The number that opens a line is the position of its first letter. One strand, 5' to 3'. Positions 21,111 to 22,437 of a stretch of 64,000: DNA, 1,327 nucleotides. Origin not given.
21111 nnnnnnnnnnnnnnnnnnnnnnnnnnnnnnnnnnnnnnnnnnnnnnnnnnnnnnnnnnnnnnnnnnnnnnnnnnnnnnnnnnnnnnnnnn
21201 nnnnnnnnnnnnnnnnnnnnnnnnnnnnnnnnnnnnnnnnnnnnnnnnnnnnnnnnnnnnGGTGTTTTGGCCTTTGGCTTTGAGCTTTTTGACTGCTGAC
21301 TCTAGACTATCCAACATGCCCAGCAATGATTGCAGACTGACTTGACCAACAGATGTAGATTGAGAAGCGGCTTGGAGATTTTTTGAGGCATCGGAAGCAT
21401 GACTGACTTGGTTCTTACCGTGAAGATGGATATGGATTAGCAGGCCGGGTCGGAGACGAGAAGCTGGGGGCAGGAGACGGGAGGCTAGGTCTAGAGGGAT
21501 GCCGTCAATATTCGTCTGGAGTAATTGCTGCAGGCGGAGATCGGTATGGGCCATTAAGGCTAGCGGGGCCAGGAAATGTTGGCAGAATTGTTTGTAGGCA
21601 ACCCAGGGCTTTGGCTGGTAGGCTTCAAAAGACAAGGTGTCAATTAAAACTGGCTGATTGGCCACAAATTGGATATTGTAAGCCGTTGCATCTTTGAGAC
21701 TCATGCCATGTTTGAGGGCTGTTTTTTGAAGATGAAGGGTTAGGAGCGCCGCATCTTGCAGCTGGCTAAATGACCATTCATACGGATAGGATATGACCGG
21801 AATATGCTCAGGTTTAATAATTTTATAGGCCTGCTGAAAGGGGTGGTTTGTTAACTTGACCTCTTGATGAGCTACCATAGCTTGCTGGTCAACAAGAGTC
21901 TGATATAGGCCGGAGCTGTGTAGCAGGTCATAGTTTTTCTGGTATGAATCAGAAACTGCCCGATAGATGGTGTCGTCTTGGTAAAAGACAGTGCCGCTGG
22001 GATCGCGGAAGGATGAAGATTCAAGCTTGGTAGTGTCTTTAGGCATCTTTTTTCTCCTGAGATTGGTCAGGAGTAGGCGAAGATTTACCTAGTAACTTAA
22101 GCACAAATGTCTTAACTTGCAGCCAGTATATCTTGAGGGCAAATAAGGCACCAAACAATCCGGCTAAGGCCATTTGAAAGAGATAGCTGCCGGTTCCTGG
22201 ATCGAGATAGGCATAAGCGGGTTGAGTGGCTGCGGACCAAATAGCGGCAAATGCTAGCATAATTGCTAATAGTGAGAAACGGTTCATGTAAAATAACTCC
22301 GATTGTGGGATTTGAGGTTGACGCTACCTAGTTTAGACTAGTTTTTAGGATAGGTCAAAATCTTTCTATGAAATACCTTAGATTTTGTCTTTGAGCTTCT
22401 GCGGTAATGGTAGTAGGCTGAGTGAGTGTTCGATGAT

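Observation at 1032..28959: A 28-kb surface-glycan locus with two flippases, a polymerase and an unusually large set of modification enzymes.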

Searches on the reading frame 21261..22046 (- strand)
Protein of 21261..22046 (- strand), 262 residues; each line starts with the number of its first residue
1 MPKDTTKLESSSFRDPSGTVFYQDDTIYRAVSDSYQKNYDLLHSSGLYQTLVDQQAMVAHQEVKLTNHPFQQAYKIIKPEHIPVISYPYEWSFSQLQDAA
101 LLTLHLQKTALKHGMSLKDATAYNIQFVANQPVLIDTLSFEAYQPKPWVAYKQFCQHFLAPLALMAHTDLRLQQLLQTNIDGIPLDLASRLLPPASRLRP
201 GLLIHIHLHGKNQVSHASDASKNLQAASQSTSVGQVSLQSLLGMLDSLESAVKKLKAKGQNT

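Call 51: search_solved_structures(query=A4, max_evalue=10, show_alignments=3)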
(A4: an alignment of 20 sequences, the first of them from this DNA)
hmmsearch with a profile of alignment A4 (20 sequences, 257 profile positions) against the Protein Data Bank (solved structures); distinct sequences matched with E-value up to 10: 0.

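Call 56: predict_structure(alignment_id=A4)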
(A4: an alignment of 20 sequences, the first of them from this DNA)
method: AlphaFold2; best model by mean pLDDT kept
length: 262 residues; sequences in the alignment: 20
mean_pLDDT: 88.0   pTM: 0.86
mean pLDDT of the five models: 88.0, 87.0, 86.7, 85.4, 82.4
residues with pLDDT >= 90: 168; 70-90: 63; 50-70: 28; < 50: 3
segments of 3 or more residues with pLDDT < 50: none
pLDDT, mean of each block of 10 residues (from residue 1): 71 75 92 96 98 97 87 92 88 95 98 96 93 94 92 96 87 80 92 93 92 71 58 79 97 86 49
secondary structure, 60 per line:
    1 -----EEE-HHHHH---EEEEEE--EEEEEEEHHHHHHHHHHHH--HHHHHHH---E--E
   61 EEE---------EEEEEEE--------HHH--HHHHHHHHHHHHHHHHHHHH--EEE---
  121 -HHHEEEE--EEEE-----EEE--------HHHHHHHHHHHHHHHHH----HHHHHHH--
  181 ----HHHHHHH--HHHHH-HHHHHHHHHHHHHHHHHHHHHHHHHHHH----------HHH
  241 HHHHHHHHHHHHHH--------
elements in order: E6-8 H10-14 E18-23 E26-32 H33-44 H47-53 E60-63 E73-79 H93-112 E115-117 E125-128 E131-134 E140-142 H151-167 H172-178 H185-191 H194-198 H200-227 H238-254

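Call 59: fold_search(model_id=the predicted structure, library=pdb)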
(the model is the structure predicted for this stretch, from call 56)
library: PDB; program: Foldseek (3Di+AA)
matches with E <= 10: 1987; with E <= 0.001: 150
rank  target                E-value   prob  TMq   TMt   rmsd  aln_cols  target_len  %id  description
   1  7ejv_A                1.1e-04  1.00  0.31  0.23   9.7       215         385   13  The co-crystal structure of DYRK2 with YK-2-69 (released 2022-04-06)
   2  9o63                  1.4e-04  1.00  0.35  0.38   7.7       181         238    9  Crystal structure of PLK4 and RP1664 complex (released 2025-05-28)
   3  6k0j                  1.5e-04  1.00  0.38  0.31   8.9       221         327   13  The co-crystal structure of DYRK2 with a small molecule inhibitor (released 2019-11-20)
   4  9d4w_A                1.6e-04  1.00  0.40  0.36  13.7       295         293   14  Structure of PAK1 in complex with compound 12 (released 2025-04-02)
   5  9av7                  1.7e-04  1.00  0.35  0.31   5.8       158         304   13  Crystal structure of CMGC family protein kinase from Trichomonas vaginalis (AMP-PNP) (released 2024-03-13)
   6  5cvf                  2.0e-04  1.00  0.40  0.34   8.1       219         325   13  Crystal Structure of CK2alpha with Compound 5 bound (released 2016-07-27)
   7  4y0x                  2.2e-04  1.00  0.34  0.29  10.7       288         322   11  Crystal structure of the S/T protein kinase PknG from Mycobacterium tuberculosis in complex with ADP (released 2015-05-20)
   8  9tfy_A                2.3e-04  1.00  0.36  0.29   5.8       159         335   11  Arabidopsis thaliana Casein Kinase 2 (CK2) alpha1 - beta1 complex bound to inositol hexakisphosphate (InsP6) (released 2025-12-17)
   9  8qf1_A                2.3e-04  1.00  0.37  0.31   5.2       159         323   12  STRUCTURE OF THE CATALYTIC SUBUNIT OF PROTEIN KINASE CK2 (CK2ALPHA') IN COMPLEX WITH THE NON-HYDROLYZABLE GTP ANALOGUE (released 2023-12-06)
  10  8qcg_A                2.3e-04  1.00  0.36  0.30   5.5       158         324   13  STRUCTURE OF THE CATALYTIC SUBUNIT OF PROTEIN KINASE CK2 (CK2ALPHA') IN COMPLEX WITH THE NON-HYDROLYZABLE ATP ANALOGUE (released 2023-12-06)
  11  5zn0                  2.4e-04  1.00  0.38  0.32   5.3       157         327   14  Joint X-ray/neutron structure of protein kinase ck2 alpha subunit (released 2018-11-21)
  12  6o6q_A                2.4e-04  1.00  0.43  0.36   7.7       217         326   15  Crystal structure of Cka1p, a casein kinase 2 alpha ortholog from Candida albicans (released 2019-04-03)
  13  9hk5                  2.4e-04  1.00  0.37  0.31   5.9       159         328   12  Structure of a mutant of human protein kinase CK2alpha' that equals its isoenzyme CK2alpha in affinity to the regulatory (released 2025-05-07)
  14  6ko6                  2.4e-04  1.00  0.37  0.30   5.0       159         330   13  Crystal structure of AMPPNP bound Cka1 from C. neoformans (released 2019-11-06)
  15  9av6                  2.6e-04  1.00  0.34  0.30   6.3       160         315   14  Crystal structure of CMGC family protein kinase from Trichomonas vaginalis (Apo) (released 2024-03-13)
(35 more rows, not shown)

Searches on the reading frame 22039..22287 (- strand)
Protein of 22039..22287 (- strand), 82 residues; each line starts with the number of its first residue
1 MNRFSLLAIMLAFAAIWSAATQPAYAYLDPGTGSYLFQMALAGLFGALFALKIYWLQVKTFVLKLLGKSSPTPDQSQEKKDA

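Call 64: search_protein_families(library=pfam, proteins=[window:22042-22287:-], max_evalue=1)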
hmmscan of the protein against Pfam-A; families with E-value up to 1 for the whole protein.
seq(82 aa): 0 families

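Call 92: search_protein_families(library=padloc, proteins=[window:22039-22287:-], max_evalue=0.001)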
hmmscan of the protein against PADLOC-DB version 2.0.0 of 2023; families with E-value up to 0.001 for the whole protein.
window:22039-22287:- (82 aa): 0 families
